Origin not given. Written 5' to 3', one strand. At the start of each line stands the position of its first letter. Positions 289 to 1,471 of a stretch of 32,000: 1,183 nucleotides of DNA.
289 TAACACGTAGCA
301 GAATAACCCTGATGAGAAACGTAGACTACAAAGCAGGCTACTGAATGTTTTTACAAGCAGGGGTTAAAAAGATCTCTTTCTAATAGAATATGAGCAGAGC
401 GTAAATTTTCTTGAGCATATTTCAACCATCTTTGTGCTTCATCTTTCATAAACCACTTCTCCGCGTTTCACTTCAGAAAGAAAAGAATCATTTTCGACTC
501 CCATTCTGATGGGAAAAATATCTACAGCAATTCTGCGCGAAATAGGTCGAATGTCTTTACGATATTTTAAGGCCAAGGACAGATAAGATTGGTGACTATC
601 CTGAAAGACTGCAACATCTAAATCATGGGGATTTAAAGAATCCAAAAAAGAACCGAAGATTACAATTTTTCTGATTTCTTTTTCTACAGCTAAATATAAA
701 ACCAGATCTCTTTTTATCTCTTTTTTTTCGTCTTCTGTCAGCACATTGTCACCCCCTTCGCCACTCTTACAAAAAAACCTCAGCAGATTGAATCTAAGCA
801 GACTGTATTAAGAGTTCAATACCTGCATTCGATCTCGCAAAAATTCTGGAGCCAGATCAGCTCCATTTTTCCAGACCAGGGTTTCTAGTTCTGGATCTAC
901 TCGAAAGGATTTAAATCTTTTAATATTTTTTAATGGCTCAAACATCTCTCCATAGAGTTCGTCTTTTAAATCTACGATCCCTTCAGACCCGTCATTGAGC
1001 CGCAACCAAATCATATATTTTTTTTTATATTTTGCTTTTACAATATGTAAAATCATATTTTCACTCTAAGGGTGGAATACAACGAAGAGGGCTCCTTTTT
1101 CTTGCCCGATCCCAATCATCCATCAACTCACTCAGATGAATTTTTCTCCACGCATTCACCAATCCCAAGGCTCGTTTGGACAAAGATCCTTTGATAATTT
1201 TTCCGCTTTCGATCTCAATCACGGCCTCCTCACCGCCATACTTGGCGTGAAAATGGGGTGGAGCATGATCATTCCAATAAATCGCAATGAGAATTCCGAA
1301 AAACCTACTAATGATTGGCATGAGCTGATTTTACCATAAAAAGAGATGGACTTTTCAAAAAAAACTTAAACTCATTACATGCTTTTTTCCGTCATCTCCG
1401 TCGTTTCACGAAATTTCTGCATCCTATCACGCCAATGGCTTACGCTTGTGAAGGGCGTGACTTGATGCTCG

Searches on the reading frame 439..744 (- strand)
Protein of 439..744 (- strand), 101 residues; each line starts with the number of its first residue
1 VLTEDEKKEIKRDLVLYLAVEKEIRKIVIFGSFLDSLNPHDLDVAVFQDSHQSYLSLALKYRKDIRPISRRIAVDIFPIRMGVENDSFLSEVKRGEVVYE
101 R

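Call 13: search_protein_families(library=pfam, proteins=[window:439-744:-], max_evalue=0.001)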
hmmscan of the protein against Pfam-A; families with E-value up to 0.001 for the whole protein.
window:439-744:- (101 aa): 2 families
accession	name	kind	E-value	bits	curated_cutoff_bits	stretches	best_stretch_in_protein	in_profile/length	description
PF18765.7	Polbeta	-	2.1e-06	28.2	26.9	1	17-101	6-90/93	Polymerase beta, Nucleotidyltransferase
PF22014.2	DUF6932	-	8.9e-05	23.4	27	1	24-85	50-117/142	Family of unknown function (DUF6932)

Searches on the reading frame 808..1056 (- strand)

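Call 13: search_protein_families(library=pfam, proteins=[window:808-1056:-], max_evalue=0.001)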
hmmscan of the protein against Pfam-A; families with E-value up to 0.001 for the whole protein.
window:808-1056:- (82 aa): 1 family
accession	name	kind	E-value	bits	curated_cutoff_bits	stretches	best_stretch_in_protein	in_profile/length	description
PF10387.14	DUF2442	-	6.2e-13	49.2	23.9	1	5-75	1-68/72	Protein of unknown function (DUF2442)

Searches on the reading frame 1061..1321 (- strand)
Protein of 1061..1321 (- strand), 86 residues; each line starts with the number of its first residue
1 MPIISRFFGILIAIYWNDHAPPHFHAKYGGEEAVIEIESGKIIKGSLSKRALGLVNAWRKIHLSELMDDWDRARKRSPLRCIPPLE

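Call 13: search_protein_families(library=pfam, proteins=[window:1061-1321:-], max_evalue=0.001)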
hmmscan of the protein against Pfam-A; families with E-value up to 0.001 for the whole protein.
window:1061-1321:- (86 aa): 1 family
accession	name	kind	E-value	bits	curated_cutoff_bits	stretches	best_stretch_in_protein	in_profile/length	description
PF13711.11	DUF4160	-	6.5e-22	77.9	23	1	9-70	1-64/65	Domain of unknown function (DUF4160)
